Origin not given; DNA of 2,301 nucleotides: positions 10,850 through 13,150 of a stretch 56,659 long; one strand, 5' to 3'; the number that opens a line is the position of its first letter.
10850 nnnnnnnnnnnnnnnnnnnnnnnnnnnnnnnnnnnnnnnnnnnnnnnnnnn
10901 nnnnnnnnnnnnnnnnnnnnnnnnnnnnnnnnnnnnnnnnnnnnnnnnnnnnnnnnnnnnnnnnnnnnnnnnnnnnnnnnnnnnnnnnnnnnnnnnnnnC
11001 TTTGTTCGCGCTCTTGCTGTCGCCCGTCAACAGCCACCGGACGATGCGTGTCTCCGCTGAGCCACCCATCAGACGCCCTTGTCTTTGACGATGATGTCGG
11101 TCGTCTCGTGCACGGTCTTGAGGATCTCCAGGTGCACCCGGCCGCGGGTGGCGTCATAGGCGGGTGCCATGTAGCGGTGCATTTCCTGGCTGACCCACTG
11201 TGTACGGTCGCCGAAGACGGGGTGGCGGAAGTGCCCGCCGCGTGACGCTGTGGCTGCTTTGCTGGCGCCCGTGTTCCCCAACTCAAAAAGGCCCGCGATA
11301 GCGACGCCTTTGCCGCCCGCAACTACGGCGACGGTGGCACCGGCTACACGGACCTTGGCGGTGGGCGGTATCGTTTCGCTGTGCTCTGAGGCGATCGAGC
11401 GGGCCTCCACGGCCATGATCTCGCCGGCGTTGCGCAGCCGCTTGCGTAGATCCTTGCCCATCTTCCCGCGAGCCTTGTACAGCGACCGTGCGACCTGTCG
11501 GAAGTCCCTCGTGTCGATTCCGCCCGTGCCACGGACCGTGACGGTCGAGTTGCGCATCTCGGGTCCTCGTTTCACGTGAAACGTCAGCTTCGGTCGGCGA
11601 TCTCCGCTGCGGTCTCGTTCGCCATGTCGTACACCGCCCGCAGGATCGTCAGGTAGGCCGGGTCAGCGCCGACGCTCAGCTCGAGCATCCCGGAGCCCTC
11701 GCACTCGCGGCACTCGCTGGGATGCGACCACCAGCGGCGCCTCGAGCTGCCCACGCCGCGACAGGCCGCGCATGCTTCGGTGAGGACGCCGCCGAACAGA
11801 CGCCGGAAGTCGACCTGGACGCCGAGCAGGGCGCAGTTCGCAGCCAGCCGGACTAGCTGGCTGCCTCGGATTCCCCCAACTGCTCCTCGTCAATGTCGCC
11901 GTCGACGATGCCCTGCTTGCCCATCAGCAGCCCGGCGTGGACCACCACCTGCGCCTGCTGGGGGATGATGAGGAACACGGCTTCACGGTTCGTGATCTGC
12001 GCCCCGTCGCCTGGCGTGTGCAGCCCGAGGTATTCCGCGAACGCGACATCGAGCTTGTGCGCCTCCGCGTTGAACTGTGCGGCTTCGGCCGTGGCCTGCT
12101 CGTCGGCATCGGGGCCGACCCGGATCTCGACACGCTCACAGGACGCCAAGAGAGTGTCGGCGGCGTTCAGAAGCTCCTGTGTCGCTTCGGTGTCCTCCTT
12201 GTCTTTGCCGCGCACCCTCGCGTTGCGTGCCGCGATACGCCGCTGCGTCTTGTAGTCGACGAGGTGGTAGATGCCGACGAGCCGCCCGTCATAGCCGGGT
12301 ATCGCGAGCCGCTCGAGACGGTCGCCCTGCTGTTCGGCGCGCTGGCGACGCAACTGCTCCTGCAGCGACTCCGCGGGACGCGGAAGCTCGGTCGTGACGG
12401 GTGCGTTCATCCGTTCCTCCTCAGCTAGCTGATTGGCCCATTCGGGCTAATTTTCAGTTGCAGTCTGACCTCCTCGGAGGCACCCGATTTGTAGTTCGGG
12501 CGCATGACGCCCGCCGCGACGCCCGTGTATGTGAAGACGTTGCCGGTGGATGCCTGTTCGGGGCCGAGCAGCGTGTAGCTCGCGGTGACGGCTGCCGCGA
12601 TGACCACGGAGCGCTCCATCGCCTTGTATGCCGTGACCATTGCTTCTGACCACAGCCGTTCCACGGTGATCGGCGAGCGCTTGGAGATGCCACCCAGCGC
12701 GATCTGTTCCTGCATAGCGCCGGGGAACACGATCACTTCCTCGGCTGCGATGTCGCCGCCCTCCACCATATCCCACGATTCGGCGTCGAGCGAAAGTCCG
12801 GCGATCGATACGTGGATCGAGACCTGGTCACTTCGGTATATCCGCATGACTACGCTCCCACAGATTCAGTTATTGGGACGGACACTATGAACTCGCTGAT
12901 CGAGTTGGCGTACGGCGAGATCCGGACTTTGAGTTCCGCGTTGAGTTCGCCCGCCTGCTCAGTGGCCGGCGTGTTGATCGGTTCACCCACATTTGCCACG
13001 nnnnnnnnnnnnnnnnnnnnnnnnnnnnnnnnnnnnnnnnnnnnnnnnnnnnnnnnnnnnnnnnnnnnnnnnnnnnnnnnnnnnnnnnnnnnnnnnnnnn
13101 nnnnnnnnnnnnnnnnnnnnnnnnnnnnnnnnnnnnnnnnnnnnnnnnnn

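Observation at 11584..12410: Tail assembly chaperone with an inferred -1 frameshift at a G5 run; the shifted extension carries a second DnaJ-type zinc-finger pair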

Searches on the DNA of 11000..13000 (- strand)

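Call 4: search_dna_similar(query=window:11000-13000:-, collection=phages, mode=near, max_rows=30)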
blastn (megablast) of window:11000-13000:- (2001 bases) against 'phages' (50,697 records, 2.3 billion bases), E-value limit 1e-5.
No match.

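Call 80: search_rna_families(source=window, start=11400, end=12500, threshold=evalue, max_evalue=1)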
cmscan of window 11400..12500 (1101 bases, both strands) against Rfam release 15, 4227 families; matches with E-value up to 1: 0.
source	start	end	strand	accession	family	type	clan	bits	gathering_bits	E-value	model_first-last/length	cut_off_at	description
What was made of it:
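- Tried and rejected: No known RNA family lies in 11400-12500 (call 80).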

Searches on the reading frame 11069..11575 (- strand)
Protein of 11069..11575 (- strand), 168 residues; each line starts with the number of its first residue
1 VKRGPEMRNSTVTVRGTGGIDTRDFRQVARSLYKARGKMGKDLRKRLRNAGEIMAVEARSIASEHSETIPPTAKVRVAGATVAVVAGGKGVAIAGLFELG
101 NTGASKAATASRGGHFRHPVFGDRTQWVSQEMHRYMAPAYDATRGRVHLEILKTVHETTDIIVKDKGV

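Call 5: search_protein_families(library=phrogs, proteins=[window:11069-11575:-], max_evalue=0.01)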
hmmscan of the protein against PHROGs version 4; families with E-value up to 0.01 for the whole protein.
window:11069-11575:- (168 aa): 1 family
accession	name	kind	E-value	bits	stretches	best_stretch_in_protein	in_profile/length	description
phrog_11991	-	unknown function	6.7e-13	50.3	1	22-164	11-171/174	-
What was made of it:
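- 11069..11557 (-): Conserved gene of unknown function (162 aa) between the chaperone and the tape measure gene. phrog_11991, E 7e-13 (call 5).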

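Call 6: search_protein_families(library=pfam, proteins=[window:11069-11575:-], max_evalue=0.1)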
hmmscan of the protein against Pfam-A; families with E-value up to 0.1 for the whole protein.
window:11069-11575:- (168 aa): 0 families

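Call 90: search_protein_families(library=ncbifam, proteins=[window:11069-11557:-], max_evalue=1)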
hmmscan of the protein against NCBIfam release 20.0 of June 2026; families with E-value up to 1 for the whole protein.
window:11069-11557:- (162 aa): 1 family
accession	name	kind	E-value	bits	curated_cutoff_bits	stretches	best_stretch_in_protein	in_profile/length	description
NF008321.0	PRK11112.1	equivalog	0.11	11.8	328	1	89-154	150-214/257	tRNA pseudouridine(65) synthase TruC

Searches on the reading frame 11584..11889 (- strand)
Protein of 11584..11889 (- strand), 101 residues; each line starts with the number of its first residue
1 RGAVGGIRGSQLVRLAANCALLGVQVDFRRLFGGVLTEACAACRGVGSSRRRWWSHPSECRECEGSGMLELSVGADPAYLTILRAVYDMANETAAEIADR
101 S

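Call 5: search_protein_families(library=phrogs, proteins=[window:11584-11889:-], max_evalue=0.01)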
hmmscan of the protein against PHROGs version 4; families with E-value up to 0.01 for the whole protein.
window:11584-11889:- (101 aa): 1 family
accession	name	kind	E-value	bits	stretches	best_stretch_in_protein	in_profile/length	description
phrog_37414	-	unknown function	0.00061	20.5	1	33-75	93-133/204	-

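Call 6: search_protein_families(library=pfam, proteins=[window:11584-11889:-], max_evalue=0.1)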
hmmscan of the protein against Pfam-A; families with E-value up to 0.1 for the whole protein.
window:11584-11889:- (101 aa): 5 families
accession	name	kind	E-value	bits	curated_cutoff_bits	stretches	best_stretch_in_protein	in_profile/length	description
PF00684.25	DnaJ_CXXCXGXG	-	0.00063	20.4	32.7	2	40-70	1-28/65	DnaJ central domain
PF17302.8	DUF5351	-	0.0014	19.3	27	0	32-48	14-28/29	Family of unknown function (DUF5351)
PF15777.11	Anti-TRAP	-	0.051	14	32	1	36-70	9-43/59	Tryptophan RNA-binding attenuator protein inhibitory protein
PF20833.2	RNase_E_G_Thio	-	0.062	13.9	26.8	0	60-93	2-32/86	RNase E/G, Thioredoxin-like domain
PF13453.11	Zn_ribbon_TFIIB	-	0.086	12.7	22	0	32-46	14-28/41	Transcription factor zinc-finger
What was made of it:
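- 11749..11772 (-): CxxCxGxG motif 1 (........). Pfam DnaJ_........, E 6e-4, 20.4 bits, below the 32.7-bit cut-off (call 6).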

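Call 8: find_homologous_proteins(query=window:11584-11889:-, max_evalue=0.001)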
Query window:11584-11889:-: 2 candidates shared short words with the query, none scored E <= 0.001.
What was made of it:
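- Tried and rejected: The -1 extension alone has no homologue among 5.8 billion predicted proteins (call 8).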

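Call 63: find_related_loci(query=A4, collection=viral_contigs, flank=3000)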
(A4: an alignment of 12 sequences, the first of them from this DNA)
Query A4 (96 aa) in viral_contigs; peptide patterns used: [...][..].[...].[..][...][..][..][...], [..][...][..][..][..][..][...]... (x = any residue, [..] = any of these).
35 stretches matched a pattern; 2 encode a relative of the query (tblastn E <= 1e-3); 2 distinct loci.
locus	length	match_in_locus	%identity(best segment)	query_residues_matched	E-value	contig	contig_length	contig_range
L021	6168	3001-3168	42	1-96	7e-15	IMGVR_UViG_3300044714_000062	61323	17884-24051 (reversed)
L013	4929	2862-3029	40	1-96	1e-13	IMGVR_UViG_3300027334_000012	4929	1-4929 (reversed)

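Call 79: search_protein_families(library=phrogs, alignment_id=A4, max_evalue=0.1)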
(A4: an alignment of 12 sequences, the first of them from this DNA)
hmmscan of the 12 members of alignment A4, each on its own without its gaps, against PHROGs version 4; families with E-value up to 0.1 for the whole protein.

A. member 1, seq(96 aa): 7 families
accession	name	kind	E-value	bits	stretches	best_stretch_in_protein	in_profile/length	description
phrog_37414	-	unknown function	0.00054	20.7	1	28-70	93-133/204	-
phrog_6060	-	transcription regulation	0.019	15.9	1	32-63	13-48/61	anti-termination protein Q-like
phrog_8897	-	unknown function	0.05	15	1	31-65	82-116/119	-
phrog_4046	-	unknown function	0.057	13.9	1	31-66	48-82/301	-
phrog_9961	-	unknown function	0.059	15.1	0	31-64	6-38/99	-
phrog_14336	-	unknown function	0.071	13.4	1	33-69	144-177/363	-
phrog_37183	-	unknown function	0.077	14.5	1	27-59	36-68/76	-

B. families by the number of members that match (of 12 scanned): 7 families
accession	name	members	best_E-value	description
phrog_37414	-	1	0.00054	-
phrog_6060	-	1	0.019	anti-termination protein Q-like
phrog_8897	-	1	0.05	-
phrog_4046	-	1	0.057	-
phrog_9961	-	1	0.059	-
phrog_14336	-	1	0.071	-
phrog_37183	-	1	0.077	-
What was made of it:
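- Tried and rejected: PHROG and Pfam searches of the T part found only zinc-motif matches (calls 6, 79).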

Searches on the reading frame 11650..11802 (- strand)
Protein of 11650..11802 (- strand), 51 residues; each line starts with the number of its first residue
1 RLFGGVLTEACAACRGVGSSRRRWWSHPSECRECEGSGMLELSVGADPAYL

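Call 77: search_dna_similar(query=window:11650-11802:-, collection=phages, mode=protein, max_evalue=10, max_rows=25)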
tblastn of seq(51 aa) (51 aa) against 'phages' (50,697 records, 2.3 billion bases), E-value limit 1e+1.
Records with a match: 6; places in all: 6; records where one place covers at least 80% of the query: 0.
Best place of each record, by identity: <60% 6.
By first word of the organism name: Xanthomonas 6.
By host as written in the record: Xanthomonas hortorum pv. vitians CFBP8638 (=LM16734) 1; Xanthomonas hortorum pv. vitians CFBP8643 1; Xanthomonas hortorum pv. vitians CFBP8641 1; Xanthomonas hortorum pv. vitians AB16734deltaLPS3 1; Xanthomonas hortorum pv. vitians CFBP8642 1; Xanthomonas hortorum pv. vitians CFBP8639 1.
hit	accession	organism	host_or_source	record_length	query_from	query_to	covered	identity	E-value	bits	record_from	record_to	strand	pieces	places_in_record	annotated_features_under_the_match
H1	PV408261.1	Xanthomonas phage PhiXhv-1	Xanthomonas hortorum pv. vitians ...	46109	10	41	63%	43.8%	1e+0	31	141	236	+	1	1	terminase small subunit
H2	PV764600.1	Xanthomonas phage PhiXhv-18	Xanthomonas hortorum pv. vitians ...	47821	10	41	63%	43.8%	1e+0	31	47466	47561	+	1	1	none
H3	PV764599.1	Xanthomonas phage PhiXhv-7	Xanthomonas hortorum pv. vitians ...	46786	10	41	63%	43.8%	1e+0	31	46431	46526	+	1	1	none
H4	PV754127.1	Xanthomonas phage PhiXhv-28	Xanthomonas hortorum pv. vitians ...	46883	10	41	63%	43.8%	1e+0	31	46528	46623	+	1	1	none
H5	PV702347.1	Xanthomonas phage PhiXhv-2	Xanthomonas hortorum pv. vitians ...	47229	10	41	63%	43.8%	2e+0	30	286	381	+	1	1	anti-TRAP (AT) protein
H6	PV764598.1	Xanthomonas phage PhiXhv-5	Xanthomonas hortorum pv. vitians ...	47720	10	41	63%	43.8%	2e+0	30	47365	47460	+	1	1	none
